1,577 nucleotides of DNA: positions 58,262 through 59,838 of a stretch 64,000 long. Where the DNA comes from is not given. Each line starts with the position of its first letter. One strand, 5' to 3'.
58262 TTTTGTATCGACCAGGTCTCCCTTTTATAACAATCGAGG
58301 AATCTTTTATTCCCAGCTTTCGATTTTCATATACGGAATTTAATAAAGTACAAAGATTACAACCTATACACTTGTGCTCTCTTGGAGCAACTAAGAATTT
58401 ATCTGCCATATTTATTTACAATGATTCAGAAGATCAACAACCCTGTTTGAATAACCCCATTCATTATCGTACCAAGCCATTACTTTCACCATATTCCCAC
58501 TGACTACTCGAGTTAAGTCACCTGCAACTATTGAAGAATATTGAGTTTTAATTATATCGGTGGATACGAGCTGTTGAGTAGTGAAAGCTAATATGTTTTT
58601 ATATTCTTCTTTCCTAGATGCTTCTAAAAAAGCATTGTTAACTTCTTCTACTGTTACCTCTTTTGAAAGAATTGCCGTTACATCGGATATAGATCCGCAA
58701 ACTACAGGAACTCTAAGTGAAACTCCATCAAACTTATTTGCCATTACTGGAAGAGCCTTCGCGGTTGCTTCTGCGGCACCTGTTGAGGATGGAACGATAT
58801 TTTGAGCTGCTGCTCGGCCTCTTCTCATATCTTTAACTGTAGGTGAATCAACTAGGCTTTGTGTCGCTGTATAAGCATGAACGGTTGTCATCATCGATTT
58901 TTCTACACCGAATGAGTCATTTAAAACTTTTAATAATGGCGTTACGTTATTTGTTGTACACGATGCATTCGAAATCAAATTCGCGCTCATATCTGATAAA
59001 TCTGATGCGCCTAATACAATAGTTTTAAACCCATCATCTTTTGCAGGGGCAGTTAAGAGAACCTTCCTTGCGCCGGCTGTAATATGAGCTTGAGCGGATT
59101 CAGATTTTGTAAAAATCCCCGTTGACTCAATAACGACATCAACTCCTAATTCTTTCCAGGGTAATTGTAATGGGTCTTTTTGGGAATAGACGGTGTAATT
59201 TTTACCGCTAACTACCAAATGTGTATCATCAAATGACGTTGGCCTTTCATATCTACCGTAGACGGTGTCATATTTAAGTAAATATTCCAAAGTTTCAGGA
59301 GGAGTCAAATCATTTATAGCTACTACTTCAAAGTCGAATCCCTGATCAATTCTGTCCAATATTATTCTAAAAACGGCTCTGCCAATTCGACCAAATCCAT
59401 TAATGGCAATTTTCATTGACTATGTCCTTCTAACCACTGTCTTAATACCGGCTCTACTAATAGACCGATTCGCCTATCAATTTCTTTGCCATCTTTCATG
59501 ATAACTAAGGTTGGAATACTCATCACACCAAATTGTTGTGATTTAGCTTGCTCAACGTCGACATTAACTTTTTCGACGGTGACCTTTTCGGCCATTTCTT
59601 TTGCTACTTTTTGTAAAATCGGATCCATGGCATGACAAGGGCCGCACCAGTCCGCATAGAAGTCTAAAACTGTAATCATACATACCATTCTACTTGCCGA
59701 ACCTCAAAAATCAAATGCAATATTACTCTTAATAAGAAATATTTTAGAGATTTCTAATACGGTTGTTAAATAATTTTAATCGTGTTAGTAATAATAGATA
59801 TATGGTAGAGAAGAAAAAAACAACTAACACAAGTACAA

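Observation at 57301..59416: Glycolytic operon gap–ferredoxin–AOR-N-domain protein–tpiA with no pgk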

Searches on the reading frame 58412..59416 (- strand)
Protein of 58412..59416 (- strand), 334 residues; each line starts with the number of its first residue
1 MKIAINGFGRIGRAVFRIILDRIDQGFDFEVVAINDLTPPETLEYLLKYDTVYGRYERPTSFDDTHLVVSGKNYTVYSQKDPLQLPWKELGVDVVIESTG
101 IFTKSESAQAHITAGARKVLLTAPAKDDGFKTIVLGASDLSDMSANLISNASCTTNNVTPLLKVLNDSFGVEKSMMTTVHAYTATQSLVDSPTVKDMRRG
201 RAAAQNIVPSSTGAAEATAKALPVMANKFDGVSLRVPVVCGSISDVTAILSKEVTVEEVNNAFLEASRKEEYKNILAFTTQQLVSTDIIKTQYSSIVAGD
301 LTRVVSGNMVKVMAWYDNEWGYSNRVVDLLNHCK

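Call 3: search_protein_families(library=pfam, proteins=[window:58412-59416:-], max_evalue=1)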
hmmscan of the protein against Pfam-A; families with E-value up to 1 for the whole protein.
window:58412-59416:- (334 aa): 3 families
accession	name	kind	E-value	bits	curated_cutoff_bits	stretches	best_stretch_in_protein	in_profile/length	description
PF02800.25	Gp_dh_C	-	3.7e-56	189.5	24.4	1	159-316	2-158/158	Glyceraldehyde 3-phosphate dehydrogenase, C-terminal domain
PF00044.30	Gp_dh_N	-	2.3e-37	127.8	31.7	1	1-104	1-100/101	Glyceraldehyde 3-phosphate dehydrogenase, NAD binding domain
PF02826.25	2-Hacid_dh_C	-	0.12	12.1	25.1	1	2-42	38-73/178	D-isomer specific 2-hydroxyacid dehydrogenase, NAD binding domain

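Call 4: search_protein_families(library=ncbifam, proteins=[window:58412-59416:-], max_evalue=1)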
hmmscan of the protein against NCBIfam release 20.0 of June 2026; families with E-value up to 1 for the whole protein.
window:58412-59416:- (334 aa): 18 families
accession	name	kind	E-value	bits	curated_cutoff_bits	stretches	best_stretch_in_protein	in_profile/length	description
TIGR01534.1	GAPDH-I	equivalog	8.1e-119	396.7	367.2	1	2-328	1-330/330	type I glyceraldehyde-3-phosphate dehydrogenase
NF005830.0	PRK07729.1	equivalog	3e-111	371.6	546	1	2-332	4-329/343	glyceraldehyde-3-phosphate dehydrogenase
NF005641.0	PRK07403.1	equivalog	2.6e-105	352.4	616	1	2-330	3-329/337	type I glyceraldehyde-3-phosphate dehydrogenase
NF011954.0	PRK15425.1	equivalog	4.1e-97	325.2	662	1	1-333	3-329/331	glyceraldehyde-3-phosphate dehydrogenase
NF033735.1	G3PDH_Arsen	exception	2.5e-91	306.5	450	1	3-329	1-322/323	ArsJ-associated glyceraldehyde-3-phosphate dehydrogenase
NF010058.0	PRK13535.1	equivalog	7.1e-90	301.5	539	1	1-328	3-328/339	erythrose-4-phosphate dehydrogenase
TIGR01532.1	E4PD_g-proteo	equivalog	7.3e-89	298.2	530.55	1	2-328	1-325/325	erythrose-4-phosphate dehydrogenase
NF006512.0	PRK08955.1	equivalog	4.3e-80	269.5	563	1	1-331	3-328/334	glyceraldehyde-3-phosphate dehydrogenase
NF006139.0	PRK08289.1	equivalog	2.6e-73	247.3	431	1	3-332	131-468/480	glyceraldehyde-3-phosphate dehydrogenase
NF003251.0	PRK04207.1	equivalog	2.6e-06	26.7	185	1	2-268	4-247/343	type II glyceraldehyde-3-phosphate dehydrogenase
NF011456.0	PRK14874.1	equivalog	1.6e-05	24.1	223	1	92-181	67-159/346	aspartate-semialdehyde dehydrogenase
TIGR01296.1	asd_B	equivalog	0.00015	21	324.2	1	139-181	112-155/339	aspartate-semialdehyde dehydrogenase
NF004912.0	PRK06270.1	equivalog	0.00022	20.7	373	1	1-112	4-112/343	homoserine dehydrogenase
NF006416.0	PRK08664.1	subfamily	0.0004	19.7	232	1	141-274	138-274/350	aspartate-semialdehyde dehydrogenase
TIGR00978.1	asd_EA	equivalog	0.0011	18.2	301.2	1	232-273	230-271/342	aspartate-semialdehyde dehydrogenase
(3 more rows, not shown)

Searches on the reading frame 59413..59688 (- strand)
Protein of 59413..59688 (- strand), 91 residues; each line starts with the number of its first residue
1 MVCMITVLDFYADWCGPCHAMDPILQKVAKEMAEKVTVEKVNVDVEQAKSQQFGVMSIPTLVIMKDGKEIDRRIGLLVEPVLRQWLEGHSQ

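Call 3: search_protein_families(library=pfam, proteins=[window:59413-59688:-], max_evalue=1)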
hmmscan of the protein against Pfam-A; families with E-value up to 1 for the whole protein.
window:59413-59688:- (91 aa): 16 families
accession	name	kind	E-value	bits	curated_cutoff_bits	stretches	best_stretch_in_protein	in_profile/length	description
PF00085.26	Thioredoxin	-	1.5e-22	79.9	23.5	1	6-86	21-101/103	Thioredoxin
PF13905.12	Thioredoxin_8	-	8.8e-08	32.8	27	2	5-50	3-48/94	Thioredoxin-like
PF13098.12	Thioredoxin_2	-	2.9e-07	31.2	27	1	6-86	8-104/104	Thioredoxin-like domain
PF13192.12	Thioredoxin_3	-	2.6e-06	27.8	24.8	1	15-63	10-55/76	Thioredoxin domain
PF14595.12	Thioredoxin_9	-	7.8e-06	26.3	25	1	7-67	45-107/129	Thioredoxin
PF13728.12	TraF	-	2.6e-05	24.6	23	1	10-67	136-202/224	F plasmid transfer operon protein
PF00578.27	AhpC-TSA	-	7.8e-05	23.1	26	1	6-80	28-104/124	AhpC/TSA family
PF08534.16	Redoxin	-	0.00012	22.4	26.6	1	7-77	32-105/148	Redoxin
PF05768.20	Glrx-like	-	0.006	17.3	26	1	15-69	10-61/77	Glutaredoxin-like domain (DUF836)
PF13899.12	Thioredoxin_7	-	0.0063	17.1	27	1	8-64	22-81/83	Thioredoxin-like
PF04756.19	OST3_OST6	-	0.013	15.4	27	1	2-66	34-104/294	OST3 / OST6 family, transporter family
PF06110.17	TXD17-like_Trx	-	0.017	15.2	23.1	1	13-68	36-100/119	Thioredoxin domain-containing protein 17-like, thioredoxin domain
PF00462.30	Glutaredoxin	-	0.027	15.1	22.9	1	13-64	7-56/60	Glutaredoxin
PF02966.22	DIM1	-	0.036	14.3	27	1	5-62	22-79/133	Mitosis protein DIM1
PF13743.12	Thioredoxin_5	-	0.055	13.6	27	0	15-42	8-35/186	Thioredoxin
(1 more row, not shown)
